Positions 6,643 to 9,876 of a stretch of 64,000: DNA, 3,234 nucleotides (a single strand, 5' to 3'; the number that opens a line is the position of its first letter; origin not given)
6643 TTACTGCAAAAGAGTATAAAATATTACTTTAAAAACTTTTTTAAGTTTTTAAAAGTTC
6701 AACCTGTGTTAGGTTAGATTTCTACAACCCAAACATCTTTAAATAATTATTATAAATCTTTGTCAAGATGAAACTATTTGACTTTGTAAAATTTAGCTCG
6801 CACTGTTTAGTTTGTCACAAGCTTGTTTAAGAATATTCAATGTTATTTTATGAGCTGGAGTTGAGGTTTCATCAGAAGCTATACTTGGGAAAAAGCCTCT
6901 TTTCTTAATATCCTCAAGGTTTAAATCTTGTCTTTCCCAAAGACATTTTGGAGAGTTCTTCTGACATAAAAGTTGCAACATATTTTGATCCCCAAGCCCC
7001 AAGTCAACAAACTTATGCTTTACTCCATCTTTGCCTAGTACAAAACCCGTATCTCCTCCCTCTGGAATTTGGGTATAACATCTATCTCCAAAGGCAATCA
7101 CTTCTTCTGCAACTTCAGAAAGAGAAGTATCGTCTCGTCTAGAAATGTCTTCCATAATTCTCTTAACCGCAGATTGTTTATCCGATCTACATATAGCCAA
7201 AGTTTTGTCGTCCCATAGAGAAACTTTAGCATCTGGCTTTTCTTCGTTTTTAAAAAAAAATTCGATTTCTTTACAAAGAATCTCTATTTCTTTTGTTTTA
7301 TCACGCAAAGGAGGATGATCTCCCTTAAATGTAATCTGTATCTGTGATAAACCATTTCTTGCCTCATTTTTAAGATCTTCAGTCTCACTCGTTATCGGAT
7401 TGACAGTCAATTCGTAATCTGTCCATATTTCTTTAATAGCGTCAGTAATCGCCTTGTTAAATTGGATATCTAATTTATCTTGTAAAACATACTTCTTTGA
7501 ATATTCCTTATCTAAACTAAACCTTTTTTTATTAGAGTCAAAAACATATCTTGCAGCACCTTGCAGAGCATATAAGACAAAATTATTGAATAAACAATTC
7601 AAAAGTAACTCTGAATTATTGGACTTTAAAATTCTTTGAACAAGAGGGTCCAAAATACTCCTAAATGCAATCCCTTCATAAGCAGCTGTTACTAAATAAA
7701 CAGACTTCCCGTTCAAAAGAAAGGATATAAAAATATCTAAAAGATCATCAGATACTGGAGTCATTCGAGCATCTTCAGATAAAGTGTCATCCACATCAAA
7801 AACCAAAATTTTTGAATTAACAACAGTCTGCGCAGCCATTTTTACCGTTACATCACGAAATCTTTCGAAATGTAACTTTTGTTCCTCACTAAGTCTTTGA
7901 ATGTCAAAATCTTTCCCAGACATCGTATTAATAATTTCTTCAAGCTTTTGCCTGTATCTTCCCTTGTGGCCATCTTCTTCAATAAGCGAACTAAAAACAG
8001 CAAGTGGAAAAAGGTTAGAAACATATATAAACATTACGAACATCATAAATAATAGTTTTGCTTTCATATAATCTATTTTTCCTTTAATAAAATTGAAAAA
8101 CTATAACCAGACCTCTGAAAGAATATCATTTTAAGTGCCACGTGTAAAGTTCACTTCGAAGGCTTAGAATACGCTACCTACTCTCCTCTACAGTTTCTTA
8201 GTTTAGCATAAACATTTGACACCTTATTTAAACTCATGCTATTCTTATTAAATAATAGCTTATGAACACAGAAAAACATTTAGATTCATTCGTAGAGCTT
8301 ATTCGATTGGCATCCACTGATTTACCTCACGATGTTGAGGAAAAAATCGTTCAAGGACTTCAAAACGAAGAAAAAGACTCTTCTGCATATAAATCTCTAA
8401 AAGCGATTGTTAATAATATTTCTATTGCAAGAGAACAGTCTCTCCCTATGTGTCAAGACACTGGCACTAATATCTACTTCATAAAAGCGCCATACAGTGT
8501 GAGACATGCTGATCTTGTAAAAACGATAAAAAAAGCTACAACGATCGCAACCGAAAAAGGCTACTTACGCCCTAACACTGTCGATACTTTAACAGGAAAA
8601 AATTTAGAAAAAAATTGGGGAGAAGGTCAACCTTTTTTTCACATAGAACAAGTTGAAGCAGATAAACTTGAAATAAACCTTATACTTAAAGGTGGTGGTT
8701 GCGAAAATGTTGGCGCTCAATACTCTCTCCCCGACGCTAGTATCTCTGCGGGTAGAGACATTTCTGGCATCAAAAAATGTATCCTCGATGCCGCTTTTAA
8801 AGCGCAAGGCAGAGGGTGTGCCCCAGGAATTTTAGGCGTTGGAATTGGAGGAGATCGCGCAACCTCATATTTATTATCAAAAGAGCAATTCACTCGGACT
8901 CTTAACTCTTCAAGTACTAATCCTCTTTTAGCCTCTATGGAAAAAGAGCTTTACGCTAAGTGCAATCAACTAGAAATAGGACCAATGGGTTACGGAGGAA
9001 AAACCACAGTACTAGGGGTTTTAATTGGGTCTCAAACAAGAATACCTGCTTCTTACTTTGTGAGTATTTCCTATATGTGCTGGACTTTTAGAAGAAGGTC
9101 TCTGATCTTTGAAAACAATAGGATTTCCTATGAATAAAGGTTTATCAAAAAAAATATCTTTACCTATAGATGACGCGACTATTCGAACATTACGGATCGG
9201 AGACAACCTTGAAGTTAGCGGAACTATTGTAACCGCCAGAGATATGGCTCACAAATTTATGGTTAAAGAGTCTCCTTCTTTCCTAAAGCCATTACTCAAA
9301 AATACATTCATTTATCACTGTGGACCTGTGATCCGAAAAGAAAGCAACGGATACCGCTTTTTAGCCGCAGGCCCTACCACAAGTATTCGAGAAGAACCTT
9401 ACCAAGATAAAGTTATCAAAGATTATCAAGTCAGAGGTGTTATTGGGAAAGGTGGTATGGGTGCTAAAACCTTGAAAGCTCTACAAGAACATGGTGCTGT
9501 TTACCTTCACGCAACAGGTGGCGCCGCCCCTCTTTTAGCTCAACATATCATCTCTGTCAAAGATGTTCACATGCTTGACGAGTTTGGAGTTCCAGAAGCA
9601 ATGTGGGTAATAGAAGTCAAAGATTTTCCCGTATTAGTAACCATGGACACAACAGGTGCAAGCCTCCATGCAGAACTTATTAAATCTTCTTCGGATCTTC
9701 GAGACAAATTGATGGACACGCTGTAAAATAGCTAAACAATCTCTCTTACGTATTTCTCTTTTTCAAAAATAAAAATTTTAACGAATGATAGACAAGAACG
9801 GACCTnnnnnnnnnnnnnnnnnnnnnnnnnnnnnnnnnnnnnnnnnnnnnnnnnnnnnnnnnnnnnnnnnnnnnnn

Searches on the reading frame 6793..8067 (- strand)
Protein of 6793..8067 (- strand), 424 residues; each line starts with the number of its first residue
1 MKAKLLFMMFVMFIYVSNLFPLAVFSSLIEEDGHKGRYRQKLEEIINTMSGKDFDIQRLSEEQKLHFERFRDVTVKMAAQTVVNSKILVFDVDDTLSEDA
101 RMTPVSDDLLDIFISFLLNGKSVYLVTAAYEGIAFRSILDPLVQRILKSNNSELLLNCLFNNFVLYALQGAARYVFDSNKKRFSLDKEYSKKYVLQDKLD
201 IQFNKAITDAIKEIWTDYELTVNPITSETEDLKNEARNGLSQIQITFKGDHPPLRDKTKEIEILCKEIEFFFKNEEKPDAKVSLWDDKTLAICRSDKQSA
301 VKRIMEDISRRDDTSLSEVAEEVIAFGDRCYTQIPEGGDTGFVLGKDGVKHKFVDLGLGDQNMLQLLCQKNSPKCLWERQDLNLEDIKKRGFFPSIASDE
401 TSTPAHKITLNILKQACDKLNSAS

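Call 3: search_protein_families(library=pfam, proteins=[window:6793-8067:-], max_evalue=0.01)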
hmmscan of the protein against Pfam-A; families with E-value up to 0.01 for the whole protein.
window:6793-8067:- (424 aa): 1 family
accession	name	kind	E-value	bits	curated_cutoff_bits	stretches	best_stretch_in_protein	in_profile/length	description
PF06437.16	ISN1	-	0.0028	17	25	1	79-195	140-254/407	IMP-specific 5'-nucleotidase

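Call 4: search_protein_families(library=ncbifam, proteins=[window:6793-8067:-], max_evalue=0.01)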
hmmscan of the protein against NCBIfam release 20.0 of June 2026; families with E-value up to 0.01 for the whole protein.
window:6793-8067:- (424 aa): 0 families

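Call 32: find_homologous_proteins(query=window:6793-8064:-, max_evalue=0.001)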
Query window:6793-8064:- (423 aa): 1 proteins with E <= 0.001 among 4729 candidates.
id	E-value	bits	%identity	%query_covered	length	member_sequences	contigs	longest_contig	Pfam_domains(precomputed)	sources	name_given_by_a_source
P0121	4.7e-278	940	100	100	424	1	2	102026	-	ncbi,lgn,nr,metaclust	ncbi:hypothetical protein AB834_06855 [PVC group bacterium (ex Bugula neritina AB1)]|nr:hypothetical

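Call 34: search_protein_families(library=pfam, proteins=[window:6793-8064:-], max_evalue=1)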
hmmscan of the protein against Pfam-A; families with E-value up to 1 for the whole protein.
window:6793-8064:- (423 aa): 3 families
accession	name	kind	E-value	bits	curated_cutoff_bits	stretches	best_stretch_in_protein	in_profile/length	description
PF06437.16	ISN1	-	0.0028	17.1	25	1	78-194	140-254/407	IMP-specific 5'-nucleotidase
PF09419.16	PGP_phosphatase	-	0.096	12.7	20.4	0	64-100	21-57/168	Mitochondrial PGP phosphatase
PF09966.14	DUF2200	-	0.13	12.8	22.8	1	22-95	9-86/111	Uncharacterized protein conserved in bacteria (DUF2200)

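Call 40: search_protein_representatives(protein=window:6793-8064:-)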
Query: 423 residues. Proteins with E-value up to 0.001 (for the whole library): 5; up to 1e-10: 3; up to 1e-30: 3. The best 5 are listed.
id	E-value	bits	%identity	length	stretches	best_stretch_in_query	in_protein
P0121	1.5e-278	939.6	100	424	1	1-423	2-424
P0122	9.9e-40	153.3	31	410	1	66-420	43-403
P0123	3.6e-33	131.7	32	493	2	2-199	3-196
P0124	7.4e-10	54.9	46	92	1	322-393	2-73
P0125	1.9e-04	37.1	30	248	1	82-221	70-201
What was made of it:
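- Tried and rejected: I searched for homologues twice (calls 32, 40).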

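Call 42: find_encoding_contigs(protein=P0122, flank=10000, max_places=3)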
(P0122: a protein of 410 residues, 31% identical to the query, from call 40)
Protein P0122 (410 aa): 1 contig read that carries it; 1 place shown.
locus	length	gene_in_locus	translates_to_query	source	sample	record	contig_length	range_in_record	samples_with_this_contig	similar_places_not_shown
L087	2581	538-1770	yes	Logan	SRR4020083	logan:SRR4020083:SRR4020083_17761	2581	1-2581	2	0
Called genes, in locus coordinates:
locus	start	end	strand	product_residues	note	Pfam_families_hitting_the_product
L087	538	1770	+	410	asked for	-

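Call 43: find_encoding_contigs(protein=P0123, flank=10000, max_places=3)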
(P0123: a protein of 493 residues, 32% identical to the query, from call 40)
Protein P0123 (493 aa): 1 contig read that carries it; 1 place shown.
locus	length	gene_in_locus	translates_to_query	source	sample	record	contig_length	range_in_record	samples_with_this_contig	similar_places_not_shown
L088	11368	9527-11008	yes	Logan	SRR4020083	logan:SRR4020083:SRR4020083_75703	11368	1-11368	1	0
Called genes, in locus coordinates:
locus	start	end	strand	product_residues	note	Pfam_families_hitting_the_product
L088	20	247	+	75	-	-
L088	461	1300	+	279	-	PF02569:Pantoate_ligase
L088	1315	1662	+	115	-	PF02261:Asp_decarbox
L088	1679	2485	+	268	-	PF01113:DapB_N (weak), PF01408:GFO_IDH_MocA (weak), PF03447:NAD_binding_3, PF03807:F420_oxidored (faint), PF01958:Asp_DH_C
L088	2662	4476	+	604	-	PF12895:ANAPC3 (faint), PF13525:YfiO (faint), PF14559:TPR_19 (faint), PF13174:TPR_6 (faint), PF00515:TPR_1 (faint), PF13424:TPR_12 (faint), PF25060:ARM_TT21_2nd (weak), PF25062:ARM_TT21_N (weak), +6 more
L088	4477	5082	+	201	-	-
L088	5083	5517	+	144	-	PF07963:N_methyl (weak)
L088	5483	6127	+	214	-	PF07963:N_methyl (weak)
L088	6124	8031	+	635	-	PF00932:LTD (weak), PF12836:HHH_3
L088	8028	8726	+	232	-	PF01048:PNP_UDP_1 (faint)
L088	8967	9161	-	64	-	-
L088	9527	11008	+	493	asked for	-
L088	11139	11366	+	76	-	?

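Call 49: list_cluster_members(proteins=[P0122, P0123, P0124, P0125])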
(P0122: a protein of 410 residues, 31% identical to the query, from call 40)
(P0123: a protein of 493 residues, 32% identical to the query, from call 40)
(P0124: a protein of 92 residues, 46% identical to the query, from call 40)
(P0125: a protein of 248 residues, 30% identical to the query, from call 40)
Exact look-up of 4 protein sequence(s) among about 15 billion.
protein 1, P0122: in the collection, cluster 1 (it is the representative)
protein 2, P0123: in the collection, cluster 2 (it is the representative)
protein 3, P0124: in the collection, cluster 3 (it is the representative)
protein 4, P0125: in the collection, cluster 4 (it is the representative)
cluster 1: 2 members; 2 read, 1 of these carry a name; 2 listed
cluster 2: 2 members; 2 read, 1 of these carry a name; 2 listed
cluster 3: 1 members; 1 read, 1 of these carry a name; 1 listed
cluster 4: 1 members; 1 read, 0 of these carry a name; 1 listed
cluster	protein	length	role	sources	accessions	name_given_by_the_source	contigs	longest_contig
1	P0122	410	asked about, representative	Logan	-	-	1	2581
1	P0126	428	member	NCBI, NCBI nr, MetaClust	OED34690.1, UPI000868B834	hypothetical protein AB834_06325 [PVC group bacterium (ex Bugula neritina AB1)] | status=active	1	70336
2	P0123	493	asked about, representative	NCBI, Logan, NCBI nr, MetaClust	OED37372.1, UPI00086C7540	hypothetical protein AB834_01765 [PVC group bacterium (ex Bugula neritina AB1)] | status=active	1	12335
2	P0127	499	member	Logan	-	-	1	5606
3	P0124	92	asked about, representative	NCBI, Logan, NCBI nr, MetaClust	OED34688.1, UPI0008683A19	hypothetical protein AB834_06315 [PVC group bacterium (ex Bugula neritina AB1)] | status=active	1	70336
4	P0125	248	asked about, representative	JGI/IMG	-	-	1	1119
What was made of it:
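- It belongs to a family found essentially only in this bacterium, with at least three paralogues (calls 40, 49).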

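Call 51: find_encoding_contigs(protein=P0126, flank=10000, max_places=2)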
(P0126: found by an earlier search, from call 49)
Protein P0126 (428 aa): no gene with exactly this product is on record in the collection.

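Call 63: predict_structure(alignment_id=A3)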
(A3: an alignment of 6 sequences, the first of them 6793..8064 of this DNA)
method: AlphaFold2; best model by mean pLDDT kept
length: 423 residues; sequences in the alignment: 6
mean_pLDDT: 49.1   pTM: 0.46
mean pLDDT of the five models: 49.1, 46.1, 45.8, 45.3, 44.0
residues with pLDDT >= 90: 25; 70-90: 64; 50-70: 86; < 50: 248
segments of 3 or more residues with pLDDT < 50: 1-58, 61-63, 194-203, 217-302, 317-402
pLDDT, mean of each block of 10 residues (from residue 1): 30 31 29 33 34 43 49 57 68 60 82 89 71 78 91 91 74 85 81 46 50 47 24 27 23 31 29 27 25 34 56 55 36 29 28 34 40 36 37 31 59 79 65
secondary structure, 60 per line:
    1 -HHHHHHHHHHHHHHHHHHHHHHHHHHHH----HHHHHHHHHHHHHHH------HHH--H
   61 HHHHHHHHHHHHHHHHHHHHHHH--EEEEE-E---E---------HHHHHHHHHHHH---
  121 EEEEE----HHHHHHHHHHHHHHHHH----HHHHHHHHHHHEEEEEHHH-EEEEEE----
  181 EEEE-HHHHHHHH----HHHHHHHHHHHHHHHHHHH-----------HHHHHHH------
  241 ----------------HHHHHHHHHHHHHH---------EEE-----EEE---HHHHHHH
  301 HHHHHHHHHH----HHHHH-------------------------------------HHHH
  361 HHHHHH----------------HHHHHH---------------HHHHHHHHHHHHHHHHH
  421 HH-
elements in order: H2-29 H34-48 H60-83 E86-90 H106-117 E121-125 H130-146 H151-161 E162-166 E171-176 E181-184 H186-193 H198-216 H228-234 H257-270 E280-282 E288-290 H294-310 H315-319 H357-366 H383-388 H404-422
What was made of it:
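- Tried and rejected: The AF2 model of this protein was too poor to use for a fold search (pLDDT 49, call 63).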

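Call 64: search_solved_structures(query=A3, max_evalue=1, show_alignments=2)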
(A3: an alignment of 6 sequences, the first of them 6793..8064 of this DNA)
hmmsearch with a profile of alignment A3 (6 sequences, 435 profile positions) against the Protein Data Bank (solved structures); distinct sequences matched with E-value up to 1: 5.
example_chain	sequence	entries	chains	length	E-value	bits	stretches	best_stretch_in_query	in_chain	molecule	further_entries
6rmd_D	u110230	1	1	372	0.034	16.3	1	47-226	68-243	IMP-specific 5'-nucleotidase, putative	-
2qgh_A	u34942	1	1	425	0.19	13.8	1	240-307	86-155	Diaminopimelate decarboxylase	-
3c5q_A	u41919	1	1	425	0.19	13.7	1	240-306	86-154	Diaminopimelate decarboxylase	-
2h0u_A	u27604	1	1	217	0.32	13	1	144-215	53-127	NADPH-flavin oxidoreductase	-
2pq0_A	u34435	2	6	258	0.82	11.7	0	81-103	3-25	Hypothetical conserved protein GK1056 | Hypothetical conserved protein, GK1056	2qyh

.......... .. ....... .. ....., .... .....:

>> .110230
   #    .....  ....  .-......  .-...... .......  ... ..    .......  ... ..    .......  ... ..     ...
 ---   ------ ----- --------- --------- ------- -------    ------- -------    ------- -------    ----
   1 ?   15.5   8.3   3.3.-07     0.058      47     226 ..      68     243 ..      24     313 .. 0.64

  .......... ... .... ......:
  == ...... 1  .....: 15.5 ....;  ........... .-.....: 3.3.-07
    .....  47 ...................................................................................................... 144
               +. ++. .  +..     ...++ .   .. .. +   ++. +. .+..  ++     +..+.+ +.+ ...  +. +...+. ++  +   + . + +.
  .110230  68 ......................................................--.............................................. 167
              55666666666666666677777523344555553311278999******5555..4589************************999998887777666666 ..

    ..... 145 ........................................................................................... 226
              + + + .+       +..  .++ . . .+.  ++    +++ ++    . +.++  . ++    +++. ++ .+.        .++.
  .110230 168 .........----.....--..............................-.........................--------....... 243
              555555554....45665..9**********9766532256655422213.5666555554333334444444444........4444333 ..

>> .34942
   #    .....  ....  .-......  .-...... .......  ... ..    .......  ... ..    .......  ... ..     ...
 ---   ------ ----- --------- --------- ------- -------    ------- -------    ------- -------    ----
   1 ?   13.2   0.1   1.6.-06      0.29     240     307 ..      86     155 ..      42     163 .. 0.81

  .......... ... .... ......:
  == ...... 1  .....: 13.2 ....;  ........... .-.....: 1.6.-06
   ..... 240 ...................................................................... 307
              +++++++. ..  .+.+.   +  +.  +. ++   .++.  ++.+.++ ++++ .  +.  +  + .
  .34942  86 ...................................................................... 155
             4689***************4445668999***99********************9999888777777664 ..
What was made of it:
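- Tried and rejected: Profile searches gave only weak ISN1-type HAD similarity (calls 34, 64).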

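Call 66: search_protein_families(library=ncbifam, proteins=[window:6793-8064:-], max_evalue=0.1)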
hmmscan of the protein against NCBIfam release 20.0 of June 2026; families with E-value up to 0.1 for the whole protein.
window:6793-8064:- (423 aa): 0 families

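Call 76: find_encoding_contigs(protein=P0124, flank=10000, max_places=2)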
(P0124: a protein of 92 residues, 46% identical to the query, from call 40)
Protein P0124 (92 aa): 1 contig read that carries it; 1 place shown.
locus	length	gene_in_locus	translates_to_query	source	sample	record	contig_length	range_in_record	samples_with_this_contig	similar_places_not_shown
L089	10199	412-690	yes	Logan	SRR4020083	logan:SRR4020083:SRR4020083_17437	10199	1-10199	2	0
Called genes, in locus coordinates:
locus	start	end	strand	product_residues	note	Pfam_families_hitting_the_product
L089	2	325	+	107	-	?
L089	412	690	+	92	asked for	-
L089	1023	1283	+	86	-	PF00886:Ribosomal_S16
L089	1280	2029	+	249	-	PF01746:tRNA_m1G_MT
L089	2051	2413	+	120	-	PF01245:Ribosomal_L19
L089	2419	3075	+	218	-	PF01351:RNase_HII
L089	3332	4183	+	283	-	PF01565:FAD_binding_4, PF02873:MurB_C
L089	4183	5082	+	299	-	PF01820:Dala_Dala_lig_N (weak), PF02655:ATP-grasp_3, PF08443:RimK (weak), PF07478:Dala_Dala_lig_C, PF13535:ATP-grasp_4 (faint)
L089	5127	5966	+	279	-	PF08478:POTRA_1, PF03799:FtsQ_DivIB_C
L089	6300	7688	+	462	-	-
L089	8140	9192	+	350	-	PF00154:RecA_N, PF08423:Rad51, PF06745:ATPase (faint), PF27531:MT3502_N (weak), PF21096:RecA_C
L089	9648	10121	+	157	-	PF00583:Acetyltransf_1, PF13673:Acetyltransf_10 (weak), PF13508:Acetyltransf_7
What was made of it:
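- The other paralogues lie among housekeeping genes, not near a T1SS (calls 43, 76).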

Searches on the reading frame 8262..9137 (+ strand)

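Call 3: search_protein_families(library=pfam, proteins=[window:8262-9137:+], max_evalue=0.01)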
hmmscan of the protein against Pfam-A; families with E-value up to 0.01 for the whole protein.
window:8262-9137:+ (291 aa): 1 family
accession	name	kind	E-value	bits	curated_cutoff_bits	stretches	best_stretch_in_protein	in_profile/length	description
PF05681.19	Fumerase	-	1.1e-72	245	25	1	10-280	4-268/270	Fumarate hydratase (Fumerase)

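Call 4: search_protein_families(library=ncbifam, proteins=[window:8262-9137:+], max_evalue=0.01)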
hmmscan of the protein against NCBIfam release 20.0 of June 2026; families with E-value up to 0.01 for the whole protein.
window:8262-9137:+ (291 aa): 5 families
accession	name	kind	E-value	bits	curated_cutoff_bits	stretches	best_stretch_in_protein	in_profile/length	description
TIGR00722.1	ttdA_fumA_fumB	subfamily_domain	2.3e-67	227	100.65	1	10-280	5-270/273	hydrolyase, tartrate alpha subunit/fumarate domain protein, Fe-S type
NF004885.0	PRK06246.1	equivalog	4.7e-66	222.9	276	1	5-281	8-277/279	fumarate hydratase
NF006084.0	PRK08230.1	equivalog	9.3e-48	162.8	365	1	5-286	13-290/303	L(+)-tartrate dehydratase subunit alpha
NF011919.0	PRK15390.1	equivalog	0.00035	18.9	1105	1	38-204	80-242/548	class I fumarate hydratase FumA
NF011920.0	PRK15391.1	subfamily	0.0021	16.4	1094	1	36-204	78-242/548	class I fumarate hydratase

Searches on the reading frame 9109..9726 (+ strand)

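Call 3: search_protein_families(library=pfam, proteins=[window:9109-9726:+], max_evalue=0.01)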
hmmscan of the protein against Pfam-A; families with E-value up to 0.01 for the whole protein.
window:9109-9726:+ (205 aa): 1 family
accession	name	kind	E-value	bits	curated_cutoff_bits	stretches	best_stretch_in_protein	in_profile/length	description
PF05683.17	Fumerase_C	-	6.8e-49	166.4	22.2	1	20-189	35-204/205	Fumarase C-terminus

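Call 4: search_protein_families(library=ncbifam, proteins=[window:9109-9726:+], max_evalue=0.01)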
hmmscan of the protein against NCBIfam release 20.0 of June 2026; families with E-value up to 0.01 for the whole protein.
window:9109-9726:+ (205 aa): 8 families
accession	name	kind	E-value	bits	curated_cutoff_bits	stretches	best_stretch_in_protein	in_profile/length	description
TIGR00723.1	ttdB_fumA_fumB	subfamily_domain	4.7e-48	163.3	145.15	1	24-188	2-168/169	FumA C-terminus/TtdB family hydratase beta subunit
NF004708.0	PRK06043.1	equivalog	3.4e-45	154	269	1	15-196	4-185/192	fumarate hydratase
NF006253.0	PRK08395.1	equivalog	7.8e-44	149.3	244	1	15-187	4-163/166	fumarate hydratase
NF006082.0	PRK08228.1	equivalog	2.5e-40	138.1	264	1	14-201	4-193/205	L(+)-tartrate dehydratase subunit beta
NF005310.0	PRK06842.1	equivalog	1.2e-31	109.9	238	1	13-187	2-173/185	Fe-S-containing hydro-lyase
NF011919.0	PRK15390.1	equivalog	3.3e-20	71.8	1105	1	30-189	379-537/548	class I fumarate hydratase FumA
NF011920.0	PRK15391.1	subfamily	2e-19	69.3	1094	1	30-191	379-539/548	class I fumarate hydratase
NF011921.0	PRK15392.1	equivalog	4.7e-17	61.7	1060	1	25-189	373-536/550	class I fumarate hydratase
